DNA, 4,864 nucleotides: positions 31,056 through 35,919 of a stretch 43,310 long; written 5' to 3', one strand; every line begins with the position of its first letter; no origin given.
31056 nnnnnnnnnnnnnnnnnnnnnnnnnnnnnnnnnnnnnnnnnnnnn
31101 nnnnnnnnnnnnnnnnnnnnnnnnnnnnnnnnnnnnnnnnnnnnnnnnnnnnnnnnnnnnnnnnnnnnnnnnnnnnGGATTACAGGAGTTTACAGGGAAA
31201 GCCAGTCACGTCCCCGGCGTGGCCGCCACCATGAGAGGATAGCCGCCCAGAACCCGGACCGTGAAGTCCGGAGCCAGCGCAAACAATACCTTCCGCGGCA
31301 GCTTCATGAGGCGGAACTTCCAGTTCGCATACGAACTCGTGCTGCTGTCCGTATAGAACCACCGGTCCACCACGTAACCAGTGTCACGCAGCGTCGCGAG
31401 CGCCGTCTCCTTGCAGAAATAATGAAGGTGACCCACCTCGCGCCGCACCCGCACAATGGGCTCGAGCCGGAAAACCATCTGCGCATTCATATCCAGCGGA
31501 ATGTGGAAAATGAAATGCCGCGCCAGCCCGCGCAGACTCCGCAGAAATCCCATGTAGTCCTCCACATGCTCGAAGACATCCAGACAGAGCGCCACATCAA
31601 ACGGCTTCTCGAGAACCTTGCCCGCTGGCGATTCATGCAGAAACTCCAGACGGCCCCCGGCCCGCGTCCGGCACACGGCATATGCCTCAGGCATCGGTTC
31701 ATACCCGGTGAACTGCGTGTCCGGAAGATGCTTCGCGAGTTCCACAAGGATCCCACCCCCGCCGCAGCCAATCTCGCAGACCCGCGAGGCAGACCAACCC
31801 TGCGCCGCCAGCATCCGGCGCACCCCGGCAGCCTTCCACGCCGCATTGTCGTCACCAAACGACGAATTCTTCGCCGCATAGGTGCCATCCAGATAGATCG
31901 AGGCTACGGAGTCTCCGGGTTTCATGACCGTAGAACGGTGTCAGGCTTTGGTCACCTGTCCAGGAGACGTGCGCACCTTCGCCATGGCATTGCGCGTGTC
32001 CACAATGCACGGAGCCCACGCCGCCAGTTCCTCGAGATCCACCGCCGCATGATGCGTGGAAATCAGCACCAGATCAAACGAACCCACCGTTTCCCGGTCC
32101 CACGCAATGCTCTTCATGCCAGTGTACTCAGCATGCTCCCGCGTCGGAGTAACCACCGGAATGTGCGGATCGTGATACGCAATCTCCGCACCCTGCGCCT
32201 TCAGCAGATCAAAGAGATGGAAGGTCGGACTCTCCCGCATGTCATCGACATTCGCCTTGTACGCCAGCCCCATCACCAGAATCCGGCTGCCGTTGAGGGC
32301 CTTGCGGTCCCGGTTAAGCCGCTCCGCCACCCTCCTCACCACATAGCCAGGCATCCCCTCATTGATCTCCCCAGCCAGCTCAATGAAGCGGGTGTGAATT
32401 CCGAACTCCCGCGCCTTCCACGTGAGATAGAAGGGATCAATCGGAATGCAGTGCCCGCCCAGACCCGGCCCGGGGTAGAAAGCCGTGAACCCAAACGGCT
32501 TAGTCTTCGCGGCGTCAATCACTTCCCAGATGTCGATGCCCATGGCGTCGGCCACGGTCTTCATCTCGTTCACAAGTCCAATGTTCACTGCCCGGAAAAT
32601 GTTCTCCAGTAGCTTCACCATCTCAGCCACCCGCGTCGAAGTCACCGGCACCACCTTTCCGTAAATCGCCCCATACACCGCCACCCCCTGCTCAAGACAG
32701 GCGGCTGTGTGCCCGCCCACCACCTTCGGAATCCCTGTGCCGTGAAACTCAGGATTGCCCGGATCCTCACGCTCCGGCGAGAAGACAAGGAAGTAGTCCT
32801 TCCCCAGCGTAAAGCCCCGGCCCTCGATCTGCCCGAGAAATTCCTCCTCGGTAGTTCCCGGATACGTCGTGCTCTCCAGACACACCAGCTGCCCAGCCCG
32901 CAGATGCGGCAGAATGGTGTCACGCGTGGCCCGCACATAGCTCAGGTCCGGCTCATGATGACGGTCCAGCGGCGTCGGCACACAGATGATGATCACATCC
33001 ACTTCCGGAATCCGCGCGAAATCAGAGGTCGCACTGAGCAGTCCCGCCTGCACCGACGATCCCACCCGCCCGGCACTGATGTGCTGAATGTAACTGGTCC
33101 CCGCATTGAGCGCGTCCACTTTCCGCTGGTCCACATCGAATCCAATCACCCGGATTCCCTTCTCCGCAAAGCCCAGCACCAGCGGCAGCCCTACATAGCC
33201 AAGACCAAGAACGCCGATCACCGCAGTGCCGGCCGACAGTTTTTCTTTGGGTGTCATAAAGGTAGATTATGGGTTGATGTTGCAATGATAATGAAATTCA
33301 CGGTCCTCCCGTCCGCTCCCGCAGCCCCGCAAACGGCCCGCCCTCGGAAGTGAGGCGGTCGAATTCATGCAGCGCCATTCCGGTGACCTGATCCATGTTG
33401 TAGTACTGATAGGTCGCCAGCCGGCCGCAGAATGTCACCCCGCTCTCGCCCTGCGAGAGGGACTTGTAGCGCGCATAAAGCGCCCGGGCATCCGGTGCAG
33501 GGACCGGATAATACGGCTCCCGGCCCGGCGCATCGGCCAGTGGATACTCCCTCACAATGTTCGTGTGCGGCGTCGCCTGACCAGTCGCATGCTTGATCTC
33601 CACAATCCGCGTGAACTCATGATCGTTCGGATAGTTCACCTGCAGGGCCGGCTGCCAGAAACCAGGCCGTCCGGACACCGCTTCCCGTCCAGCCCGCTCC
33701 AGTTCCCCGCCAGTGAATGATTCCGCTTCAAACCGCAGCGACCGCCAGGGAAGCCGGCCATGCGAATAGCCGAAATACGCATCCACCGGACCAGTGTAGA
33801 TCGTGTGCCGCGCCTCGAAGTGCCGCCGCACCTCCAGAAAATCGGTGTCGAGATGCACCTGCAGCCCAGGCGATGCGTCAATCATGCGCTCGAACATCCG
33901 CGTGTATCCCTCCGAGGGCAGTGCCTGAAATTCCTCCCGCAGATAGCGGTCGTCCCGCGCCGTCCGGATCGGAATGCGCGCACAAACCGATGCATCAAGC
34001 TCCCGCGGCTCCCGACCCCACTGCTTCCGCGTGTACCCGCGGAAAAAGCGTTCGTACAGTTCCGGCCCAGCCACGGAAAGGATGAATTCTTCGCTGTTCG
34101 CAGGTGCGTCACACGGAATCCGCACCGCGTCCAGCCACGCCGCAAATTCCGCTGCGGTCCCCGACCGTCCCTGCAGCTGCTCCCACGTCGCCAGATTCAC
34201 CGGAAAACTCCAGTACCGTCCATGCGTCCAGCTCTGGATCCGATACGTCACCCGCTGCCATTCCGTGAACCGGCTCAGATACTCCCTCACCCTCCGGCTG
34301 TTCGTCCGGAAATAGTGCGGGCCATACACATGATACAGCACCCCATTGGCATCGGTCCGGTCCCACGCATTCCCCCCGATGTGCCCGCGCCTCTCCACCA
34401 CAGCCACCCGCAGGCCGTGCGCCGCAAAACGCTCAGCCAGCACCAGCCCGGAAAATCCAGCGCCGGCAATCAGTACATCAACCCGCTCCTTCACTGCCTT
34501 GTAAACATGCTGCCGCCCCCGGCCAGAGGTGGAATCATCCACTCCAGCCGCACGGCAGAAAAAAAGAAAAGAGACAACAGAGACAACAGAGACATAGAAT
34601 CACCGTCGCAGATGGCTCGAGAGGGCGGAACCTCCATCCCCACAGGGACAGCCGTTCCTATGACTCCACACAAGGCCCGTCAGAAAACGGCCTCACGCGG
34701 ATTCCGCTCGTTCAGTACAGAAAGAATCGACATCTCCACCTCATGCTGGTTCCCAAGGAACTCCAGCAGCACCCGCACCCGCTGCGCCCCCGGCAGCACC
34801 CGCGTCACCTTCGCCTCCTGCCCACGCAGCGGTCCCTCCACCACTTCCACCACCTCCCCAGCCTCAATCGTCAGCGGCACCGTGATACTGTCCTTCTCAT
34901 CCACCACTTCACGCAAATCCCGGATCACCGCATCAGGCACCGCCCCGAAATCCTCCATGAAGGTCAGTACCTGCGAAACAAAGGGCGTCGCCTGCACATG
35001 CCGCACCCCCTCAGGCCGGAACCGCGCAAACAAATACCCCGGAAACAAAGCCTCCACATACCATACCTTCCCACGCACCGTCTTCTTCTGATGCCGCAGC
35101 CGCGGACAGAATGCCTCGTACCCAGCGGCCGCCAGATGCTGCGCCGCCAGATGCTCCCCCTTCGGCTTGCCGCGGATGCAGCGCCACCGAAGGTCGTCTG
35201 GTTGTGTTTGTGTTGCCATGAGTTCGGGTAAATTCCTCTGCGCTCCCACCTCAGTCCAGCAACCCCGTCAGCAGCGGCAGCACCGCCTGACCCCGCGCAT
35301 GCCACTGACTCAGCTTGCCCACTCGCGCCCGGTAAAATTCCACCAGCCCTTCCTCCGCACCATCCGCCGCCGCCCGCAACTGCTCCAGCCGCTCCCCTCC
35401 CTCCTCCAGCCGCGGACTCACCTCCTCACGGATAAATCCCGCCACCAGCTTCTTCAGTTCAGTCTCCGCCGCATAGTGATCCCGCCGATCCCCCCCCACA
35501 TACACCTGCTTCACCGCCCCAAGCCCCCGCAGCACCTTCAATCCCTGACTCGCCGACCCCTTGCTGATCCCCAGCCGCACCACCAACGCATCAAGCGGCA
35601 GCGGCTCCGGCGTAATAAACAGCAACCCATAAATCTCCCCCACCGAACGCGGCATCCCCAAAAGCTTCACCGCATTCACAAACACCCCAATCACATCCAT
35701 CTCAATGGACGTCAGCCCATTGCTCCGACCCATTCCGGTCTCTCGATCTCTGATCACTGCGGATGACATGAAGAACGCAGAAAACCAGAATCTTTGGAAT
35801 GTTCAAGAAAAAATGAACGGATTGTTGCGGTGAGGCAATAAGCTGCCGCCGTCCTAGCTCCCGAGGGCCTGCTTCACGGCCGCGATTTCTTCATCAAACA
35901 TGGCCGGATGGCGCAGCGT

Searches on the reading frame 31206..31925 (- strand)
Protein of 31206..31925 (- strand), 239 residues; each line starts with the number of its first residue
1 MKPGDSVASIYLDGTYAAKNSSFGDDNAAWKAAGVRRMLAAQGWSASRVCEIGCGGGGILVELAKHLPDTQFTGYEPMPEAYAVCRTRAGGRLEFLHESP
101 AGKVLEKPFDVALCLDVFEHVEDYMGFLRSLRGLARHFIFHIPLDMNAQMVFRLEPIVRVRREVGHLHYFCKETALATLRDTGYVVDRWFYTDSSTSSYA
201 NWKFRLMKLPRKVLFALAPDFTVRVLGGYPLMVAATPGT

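Call 18: search_protein_families(library=pfam, proteins=[window:31206-31925:-], max_evalue=0.001)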
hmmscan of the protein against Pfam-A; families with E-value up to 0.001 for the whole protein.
window:31206-31925:- (239 aa): 6 families
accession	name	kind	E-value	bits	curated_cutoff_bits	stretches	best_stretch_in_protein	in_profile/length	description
PF13489.12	Methyltransf_23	-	1.2e-12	48.3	27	1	37-185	15-160/164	Methyltransferase domain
PF08242.18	Methyltransf_12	-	1.2e-11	45.6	30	1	51-135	2-92/98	Methyltransferase domain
PF13649.12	Methyltransf_25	-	2.4e-09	38.2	27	1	49-132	1-90/97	Methyltransferase domain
PF08241.18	Methyltransf_11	-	2.6e-09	38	21.2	1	51-133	2-85/95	Methyltransferase domain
PF13847.12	Methyltransf_31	-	6.1e-06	26.4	27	1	46-133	4-99/145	Methyltransferase domain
PF02390.23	Methyltransf_4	-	6.1e-05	23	24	1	47-78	3-34/173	Putative methyltransferase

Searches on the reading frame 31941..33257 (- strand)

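Call 18: search_protein_families(library=pfam, proteins=[window:31941-33257:-], max_evalue=0.001)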
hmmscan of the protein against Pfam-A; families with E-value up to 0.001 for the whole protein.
window:31941-33257:- (438 aa): 4 families
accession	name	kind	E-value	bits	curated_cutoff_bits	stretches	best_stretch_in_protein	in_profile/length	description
PF03721.20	UDPG_MGDP_dh_N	-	2.3e-40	138.6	27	1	14-189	3-181/187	UDP-glucose/GDP-mannose dehydrogenase family, NAD binding domain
PF00984.24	UDPG_MGDP_dh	-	2.3e-33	114.6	25.4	1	210-300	2-93/94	UDP-glucose/GDP-mannose dehydrogenase family, central domain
PF03720.21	UDPG_MGDP_dh_C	-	1.3e-18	67.7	30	1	327-425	1-101/103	UDP-glucose/GDP-mannose dehydrogenase family, UDP binding domain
PF03446.21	NAD_binding_2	-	1e-07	32.5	21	1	14-138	2-102/161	NAD binding domain of 6-phosphogluconate dehydrogenase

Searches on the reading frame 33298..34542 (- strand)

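Call 18: search_protein_families(library=pfam, proteins=[window:33298-34542:-], max_evalue=0.001)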
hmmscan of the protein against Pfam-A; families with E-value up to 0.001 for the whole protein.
window:33298-34542:- (414 aa): 10 families
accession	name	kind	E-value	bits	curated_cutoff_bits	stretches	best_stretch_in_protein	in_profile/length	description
PF03275.19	GLF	-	3.6e-65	219.9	26.3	1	166-380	2-203/203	UDP-galactopyranose mutase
PF13450.12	NAD_binding_8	-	6e-15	55.7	21.9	1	25-92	1-68/68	NAD(P)-binding Rossmann-like domain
PF01593.30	Amino_oxidase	-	2.5e-09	37.4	19.8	1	30-240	1-230/443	Flavin containing amine oxidoreductase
PF12831.13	FAD_oxidored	-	1.1e-06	28.6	27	1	22-103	1-77/416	FAD dependent oxidoreductase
PF01266.30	DAO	-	1.2e-06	28.8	27.9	1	22-139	1-121/353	FAD dependent oxidoreductase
PF00070.33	Pyr_redox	-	1.2e-05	26.1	22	1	23-62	2-40/82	Pyridine nucleotide-disulphide oxidoreductase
PF01946.23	Thi4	-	1.3e-05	25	26.2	1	21-60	18-58/235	Thi4 family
PF13454.12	NAD_binding_9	-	0.00011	22.7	21.8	1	25-72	2-53/155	FAD-NAD(P)-binding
PF00890.30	FAD_binding_2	-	0.00033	20.4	20.4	1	22-58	1-37/414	FAD binding domain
PF01494.25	FAD_binding_3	-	0.00051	19.8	22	1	20-53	1-34/349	FAD binding domain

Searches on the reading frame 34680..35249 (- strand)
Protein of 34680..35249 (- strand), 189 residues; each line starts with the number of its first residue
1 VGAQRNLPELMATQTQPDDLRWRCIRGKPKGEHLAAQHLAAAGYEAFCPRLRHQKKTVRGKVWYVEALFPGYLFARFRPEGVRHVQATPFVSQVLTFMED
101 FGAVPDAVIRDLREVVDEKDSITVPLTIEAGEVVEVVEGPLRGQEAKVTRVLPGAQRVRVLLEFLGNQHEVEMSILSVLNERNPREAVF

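Call 93: search_protein_families(library=pfam, proteins=[window:34680-35249:-], max_evalue=0.0001)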
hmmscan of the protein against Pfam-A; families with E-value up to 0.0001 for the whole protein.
window:34680-35249:- (189 aa): 2 families
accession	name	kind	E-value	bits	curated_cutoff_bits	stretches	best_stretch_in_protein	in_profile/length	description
PF02357.24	NusG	-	1.1e-08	35.9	22.2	1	21-112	2-92/93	Transcription termination factor nusG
PF00467.35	KOW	-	3.8e-05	23.8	22.3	1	131-160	2-29/32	KOW motif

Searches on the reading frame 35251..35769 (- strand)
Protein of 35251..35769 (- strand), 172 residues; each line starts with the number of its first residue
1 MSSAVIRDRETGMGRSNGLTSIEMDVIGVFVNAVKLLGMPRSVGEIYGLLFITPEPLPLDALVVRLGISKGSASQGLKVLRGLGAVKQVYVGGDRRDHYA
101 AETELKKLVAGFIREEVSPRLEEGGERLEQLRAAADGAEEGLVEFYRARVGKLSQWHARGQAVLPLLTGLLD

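Call 93: search_protein_families(library=pfam, proteins=[window:35251-35769:-], max_evalue=0.0001)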
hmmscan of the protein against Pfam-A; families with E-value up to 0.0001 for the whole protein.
window:35251-35769:- (172 aa): 1 family
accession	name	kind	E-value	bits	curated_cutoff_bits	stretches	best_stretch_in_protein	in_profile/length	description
PF12802.13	MarR_2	-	1.1e-05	25.9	27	1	38-96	2-60/61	MarR family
